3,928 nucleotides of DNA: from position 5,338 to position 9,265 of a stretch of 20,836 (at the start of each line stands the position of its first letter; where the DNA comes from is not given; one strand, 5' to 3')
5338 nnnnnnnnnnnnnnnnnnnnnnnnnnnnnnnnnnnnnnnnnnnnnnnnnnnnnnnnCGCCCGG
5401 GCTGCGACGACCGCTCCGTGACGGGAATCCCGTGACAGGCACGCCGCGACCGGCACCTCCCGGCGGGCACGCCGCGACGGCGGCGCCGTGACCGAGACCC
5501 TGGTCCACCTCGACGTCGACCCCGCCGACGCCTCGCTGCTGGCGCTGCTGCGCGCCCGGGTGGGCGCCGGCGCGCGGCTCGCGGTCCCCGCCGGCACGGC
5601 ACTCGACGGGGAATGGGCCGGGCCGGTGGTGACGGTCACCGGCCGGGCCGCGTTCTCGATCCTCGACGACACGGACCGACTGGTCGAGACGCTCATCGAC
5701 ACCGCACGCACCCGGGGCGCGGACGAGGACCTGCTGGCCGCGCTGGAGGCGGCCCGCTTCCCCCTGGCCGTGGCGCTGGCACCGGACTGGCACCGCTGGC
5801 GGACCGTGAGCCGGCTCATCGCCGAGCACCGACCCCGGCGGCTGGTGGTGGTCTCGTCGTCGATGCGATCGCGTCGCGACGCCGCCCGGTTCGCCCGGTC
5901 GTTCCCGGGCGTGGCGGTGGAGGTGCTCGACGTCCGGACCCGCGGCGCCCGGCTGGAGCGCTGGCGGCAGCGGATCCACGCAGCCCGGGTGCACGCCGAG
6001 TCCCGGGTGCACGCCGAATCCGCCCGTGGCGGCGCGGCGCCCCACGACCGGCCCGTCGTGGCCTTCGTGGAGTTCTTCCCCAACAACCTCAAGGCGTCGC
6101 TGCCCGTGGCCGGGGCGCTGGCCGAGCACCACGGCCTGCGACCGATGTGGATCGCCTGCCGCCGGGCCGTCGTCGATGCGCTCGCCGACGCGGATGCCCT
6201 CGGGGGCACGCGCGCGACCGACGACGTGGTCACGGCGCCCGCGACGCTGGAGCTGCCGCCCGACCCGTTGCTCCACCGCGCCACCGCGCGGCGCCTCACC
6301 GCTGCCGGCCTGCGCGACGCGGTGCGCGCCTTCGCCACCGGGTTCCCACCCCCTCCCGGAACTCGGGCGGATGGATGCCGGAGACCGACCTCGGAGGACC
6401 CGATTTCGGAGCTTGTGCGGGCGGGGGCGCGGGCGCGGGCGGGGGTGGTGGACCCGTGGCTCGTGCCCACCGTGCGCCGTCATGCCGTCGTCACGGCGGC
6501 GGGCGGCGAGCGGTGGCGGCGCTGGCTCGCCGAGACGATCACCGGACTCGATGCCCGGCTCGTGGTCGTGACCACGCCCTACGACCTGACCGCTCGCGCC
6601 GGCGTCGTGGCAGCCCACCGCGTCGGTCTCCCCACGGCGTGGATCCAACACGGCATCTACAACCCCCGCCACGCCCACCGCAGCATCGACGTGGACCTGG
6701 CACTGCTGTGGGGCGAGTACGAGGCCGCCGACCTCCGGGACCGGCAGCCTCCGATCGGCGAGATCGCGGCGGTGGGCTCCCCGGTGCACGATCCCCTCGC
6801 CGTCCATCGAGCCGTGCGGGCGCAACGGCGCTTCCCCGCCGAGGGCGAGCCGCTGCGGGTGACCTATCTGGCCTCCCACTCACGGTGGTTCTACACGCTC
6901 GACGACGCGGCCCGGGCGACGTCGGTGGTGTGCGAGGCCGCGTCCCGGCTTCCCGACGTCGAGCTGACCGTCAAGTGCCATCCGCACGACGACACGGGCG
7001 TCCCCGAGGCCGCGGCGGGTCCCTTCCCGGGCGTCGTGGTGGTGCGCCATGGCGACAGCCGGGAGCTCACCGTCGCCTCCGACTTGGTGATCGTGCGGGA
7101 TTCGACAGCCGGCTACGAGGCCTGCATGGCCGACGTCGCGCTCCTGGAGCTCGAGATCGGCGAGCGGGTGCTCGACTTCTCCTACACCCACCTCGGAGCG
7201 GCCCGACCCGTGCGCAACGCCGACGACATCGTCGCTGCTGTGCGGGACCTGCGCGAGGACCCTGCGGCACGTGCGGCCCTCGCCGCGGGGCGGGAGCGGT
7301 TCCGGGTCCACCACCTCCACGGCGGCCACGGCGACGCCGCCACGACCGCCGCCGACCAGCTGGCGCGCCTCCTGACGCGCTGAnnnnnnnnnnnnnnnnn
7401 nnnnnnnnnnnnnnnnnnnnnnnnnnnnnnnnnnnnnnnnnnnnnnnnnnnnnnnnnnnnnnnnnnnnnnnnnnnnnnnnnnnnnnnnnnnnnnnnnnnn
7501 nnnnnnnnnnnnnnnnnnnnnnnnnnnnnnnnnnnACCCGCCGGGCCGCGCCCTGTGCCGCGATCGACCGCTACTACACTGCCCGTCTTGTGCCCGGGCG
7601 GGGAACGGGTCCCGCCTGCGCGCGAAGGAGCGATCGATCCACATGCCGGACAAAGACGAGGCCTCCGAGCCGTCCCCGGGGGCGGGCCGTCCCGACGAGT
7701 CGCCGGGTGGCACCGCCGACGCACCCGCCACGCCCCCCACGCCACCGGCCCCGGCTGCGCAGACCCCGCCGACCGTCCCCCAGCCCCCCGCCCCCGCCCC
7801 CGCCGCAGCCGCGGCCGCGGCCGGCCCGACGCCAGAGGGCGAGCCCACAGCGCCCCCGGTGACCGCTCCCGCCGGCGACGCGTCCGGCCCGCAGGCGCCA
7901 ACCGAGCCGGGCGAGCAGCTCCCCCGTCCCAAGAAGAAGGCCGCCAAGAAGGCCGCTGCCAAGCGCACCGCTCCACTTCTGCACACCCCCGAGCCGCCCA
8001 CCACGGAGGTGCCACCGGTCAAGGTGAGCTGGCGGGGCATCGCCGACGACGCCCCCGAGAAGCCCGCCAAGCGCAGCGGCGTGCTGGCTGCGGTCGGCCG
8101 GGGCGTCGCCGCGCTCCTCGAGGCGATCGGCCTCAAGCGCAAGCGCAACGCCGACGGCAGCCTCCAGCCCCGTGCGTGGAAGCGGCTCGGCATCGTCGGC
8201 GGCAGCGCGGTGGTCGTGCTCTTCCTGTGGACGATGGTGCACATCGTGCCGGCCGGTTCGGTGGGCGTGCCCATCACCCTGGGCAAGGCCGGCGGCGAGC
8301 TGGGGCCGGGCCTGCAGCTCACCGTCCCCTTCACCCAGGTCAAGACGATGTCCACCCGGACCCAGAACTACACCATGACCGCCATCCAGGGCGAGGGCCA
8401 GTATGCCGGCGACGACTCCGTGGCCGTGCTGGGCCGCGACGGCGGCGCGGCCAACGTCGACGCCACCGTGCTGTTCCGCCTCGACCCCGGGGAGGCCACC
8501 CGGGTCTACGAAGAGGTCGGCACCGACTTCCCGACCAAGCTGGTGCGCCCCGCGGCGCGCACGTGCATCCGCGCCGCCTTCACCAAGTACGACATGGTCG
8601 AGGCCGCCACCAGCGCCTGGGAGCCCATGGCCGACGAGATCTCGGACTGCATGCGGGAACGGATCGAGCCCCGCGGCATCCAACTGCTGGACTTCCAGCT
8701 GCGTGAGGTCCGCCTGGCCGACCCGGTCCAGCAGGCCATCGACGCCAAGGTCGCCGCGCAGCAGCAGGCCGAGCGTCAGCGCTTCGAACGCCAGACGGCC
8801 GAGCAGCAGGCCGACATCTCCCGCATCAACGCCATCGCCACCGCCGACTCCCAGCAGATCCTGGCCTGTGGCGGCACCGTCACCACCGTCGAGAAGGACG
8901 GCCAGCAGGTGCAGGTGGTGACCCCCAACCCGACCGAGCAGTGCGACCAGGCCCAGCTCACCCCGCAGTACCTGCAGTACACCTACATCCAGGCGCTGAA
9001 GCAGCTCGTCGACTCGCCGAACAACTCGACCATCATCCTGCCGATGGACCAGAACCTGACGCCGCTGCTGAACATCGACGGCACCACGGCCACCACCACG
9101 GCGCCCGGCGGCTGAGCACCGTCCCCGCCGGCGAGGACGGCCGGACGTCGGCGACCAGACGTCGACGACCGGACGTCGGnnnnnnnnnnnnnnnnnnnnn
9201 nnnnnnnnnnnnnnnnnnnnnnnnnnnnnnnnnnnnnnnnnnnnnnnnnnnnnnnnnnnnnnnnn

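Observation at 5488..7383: Unannotatable 631-aa protein with TagF/KpsC-like acceptor, K-x-HP and nucleotide-binding motifs: candidate ulosonic-acid polymerase or transferase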

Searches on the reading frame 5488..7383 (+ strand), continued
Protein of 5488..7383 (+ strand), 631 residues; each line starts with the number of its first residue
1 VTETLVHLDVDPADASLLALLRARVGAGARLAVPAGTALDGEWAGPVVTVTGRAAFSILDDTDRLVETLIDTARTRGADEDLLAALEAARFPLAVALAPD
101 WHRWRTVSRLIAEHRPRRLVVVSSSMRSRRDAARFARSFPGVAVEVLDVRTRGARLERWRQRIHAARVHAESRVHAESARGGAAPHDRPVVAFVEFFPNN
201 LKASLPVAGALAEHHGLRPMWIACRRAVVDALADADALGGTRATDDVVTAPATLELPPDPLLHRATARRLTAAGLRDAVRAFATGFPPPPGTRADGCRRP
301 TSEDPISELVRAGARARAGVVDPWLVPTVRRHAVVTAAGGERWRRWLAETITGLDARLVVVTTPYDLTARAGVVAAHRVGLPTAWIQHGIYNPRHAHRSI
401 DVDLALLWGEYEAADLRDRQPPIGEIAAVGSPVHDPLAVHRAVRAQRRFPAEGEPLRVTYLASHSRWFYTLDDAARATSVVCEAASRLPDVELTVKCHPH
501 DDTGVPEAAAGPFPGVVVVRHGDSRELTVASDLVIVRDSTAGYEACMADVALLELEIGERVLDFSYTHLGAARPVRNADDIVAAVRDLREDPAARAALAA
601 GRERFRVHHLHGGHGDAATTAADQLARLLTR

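Call 98: search_protein_families(library=pfam, proteins=[P0001, P0004, P0005, P0009, P0012, P0013, P0016], max_evalue=0.01)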
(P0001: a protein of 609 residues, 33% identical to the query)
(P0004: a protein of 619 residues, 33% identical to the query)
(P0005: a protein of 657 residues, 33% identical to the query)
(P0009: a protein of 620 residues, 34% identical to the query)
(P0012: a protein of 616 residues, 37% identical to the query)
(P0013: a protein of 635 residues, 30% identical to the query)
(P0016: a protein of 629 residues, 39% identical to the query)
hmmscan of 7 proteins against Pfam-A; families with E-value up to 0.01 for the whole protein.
P0001 (609 aa): 2 families
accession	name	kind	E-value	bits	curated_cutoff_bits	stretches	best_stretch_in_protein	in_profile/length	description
PF05159.20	Capsule_synth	-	4.2e-05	23.6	20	1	443-521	173-261/310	Capsule polysaccharide biosynthesis protein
PF02350.25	Epimerase_2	-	0.00011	21.6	30.6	1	369-557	125-319/347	UDP-N-acetylglucosamine 2-epimerase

P0004 (619 aa): 2 families
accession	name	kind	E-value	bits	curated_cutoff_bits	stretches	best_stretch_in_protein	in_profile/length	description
PF05159.20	Capsule_synth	-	8.8e-05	22.5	20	1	460-526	186-261/310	Capsule polysaccharide biosynthesis protein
PF02350.25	Epimerase_2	-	0.00086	18.7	30.6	1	380-526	131-284/347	UDP-N-acetylglucosamine 2-epimerase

P0005 (657 aa): 2 families
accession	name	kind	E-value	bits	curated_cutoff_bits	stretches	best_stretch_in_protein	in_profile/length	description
PF05159.20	Capsule_synth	-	1.2e-05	25.4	20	1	492-569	173-260/310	Capsule polysaccharide biosynthesis protein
PF02350.25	Epimerase_2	-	0.00062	19.2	30.6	1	417-615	124-328/347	UDP-N-acetylglucosamine 2-epimerase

P0009 (620 aa): 2 families
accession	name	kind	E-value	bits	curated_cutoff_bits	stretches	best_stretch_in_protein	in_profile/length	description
PF05159.20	Capsule_synth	-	3.2e-07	30.6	20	1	447-527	170-261/310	Capsule polysaccharide biosynthesis protein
PF02350.25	Epimerase_2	-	1.3e-06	28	30.6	1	366-546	116-301/347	UDP-N-acetylglucosamine 2-epimerase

P0012 (616 aa): 3 families
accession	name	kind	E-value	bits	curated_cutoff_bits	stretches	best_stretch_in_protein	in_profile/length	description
PF05159.20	Capsule_synth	-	0.00022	21.2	20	1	455-537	169-261/310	Capsule polysaccharide biosynthesis protein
PF13692.12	Glyco_trans_1_4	-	0.00084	20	27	1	496-573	59-142/142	Glycosyl transferases group 1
PF04464.20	Glyphos_transf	-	0.0012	18.4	22.1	1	426-537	182-292/367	CDP-Glycerol:Poly(glycerophosphate) glycerophosphotransferase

P0013 (635 aa): 1 family
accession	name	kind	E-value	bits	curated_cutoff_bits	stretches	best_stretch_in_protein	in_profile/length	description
PF05159.20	Capsule_synth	-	0.0021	18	20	1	477-542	187-261/310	Capsule polysaccharide biosynthesis protein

P0016 (629 aa): 2 families
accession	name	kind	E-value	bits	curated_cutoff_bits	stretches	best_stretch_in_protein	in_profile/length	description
PF02350.25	Epimerase_2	-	0.00044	19.7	30.6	1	457-606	200-344/347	UDP-N-acetylglucosamine 2-epimerase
PF13692.12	Glyco_trans_1_4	-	0.0033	18.1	27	1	498-573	60-141/142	Glycosyl transferases group 1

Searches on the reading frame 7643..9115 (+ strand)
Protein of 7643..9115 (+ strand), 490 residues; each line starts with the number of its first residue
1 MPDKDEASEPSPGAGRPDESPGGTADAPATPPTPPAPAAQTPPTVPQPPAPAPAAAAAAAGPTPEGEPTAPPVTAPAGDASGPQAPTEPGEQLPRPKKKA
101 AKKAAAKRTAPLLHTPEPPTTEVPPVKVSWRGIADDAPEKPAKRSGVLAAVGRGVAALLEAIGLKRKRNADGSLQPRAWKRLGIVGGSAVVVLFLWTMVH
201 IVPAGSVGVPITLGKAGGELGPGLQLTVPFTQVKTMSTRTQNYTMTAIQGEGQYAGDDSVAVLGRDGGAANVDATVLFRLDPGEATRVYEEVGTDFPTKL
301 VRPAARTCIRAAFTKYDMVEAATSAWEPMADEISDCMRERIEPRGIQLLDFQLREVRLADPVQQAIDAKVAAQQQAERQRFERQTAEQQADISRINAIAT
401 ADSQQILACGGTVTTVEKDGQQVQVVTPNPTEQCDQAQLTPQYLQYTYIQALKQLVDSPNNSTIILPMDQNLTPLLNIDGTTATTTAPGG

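Call 9: search_protein_families(library=pfam, proteins=[window:7643-9115:+], max_evalue=0.001)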
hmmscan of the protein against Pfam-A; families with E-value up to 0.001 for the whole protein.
window:7643-9115:+ (490 aa): 1 family
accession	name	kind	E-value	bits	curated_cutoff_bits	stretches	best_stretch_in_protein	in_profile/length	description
PF01145.31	Band_7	-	8.1e-29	101.3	23.6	1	201-389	2-175/176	SPFH domain / Band 7 family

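Call 14: search_protein_families(library=ncbifam, proteins=[window:7643-9115:+], max_evalue=0.001)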
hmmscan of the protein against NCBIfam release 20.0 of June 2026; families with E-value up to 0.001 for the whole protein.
window:7643-9115:+ (490 aa): 2 families
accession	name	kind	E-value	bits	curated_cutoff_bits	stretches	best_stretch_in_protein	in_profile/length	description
TIGR01933.1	hflK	equivalog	7.2e-09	35.5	159.4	1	202-390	4-177/261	FtsH protease activity modulator HflK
TIGR01932.1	hflC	equivalog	5.5e-06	25.4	134.4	0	305-392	153-240/318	protease modulator HflC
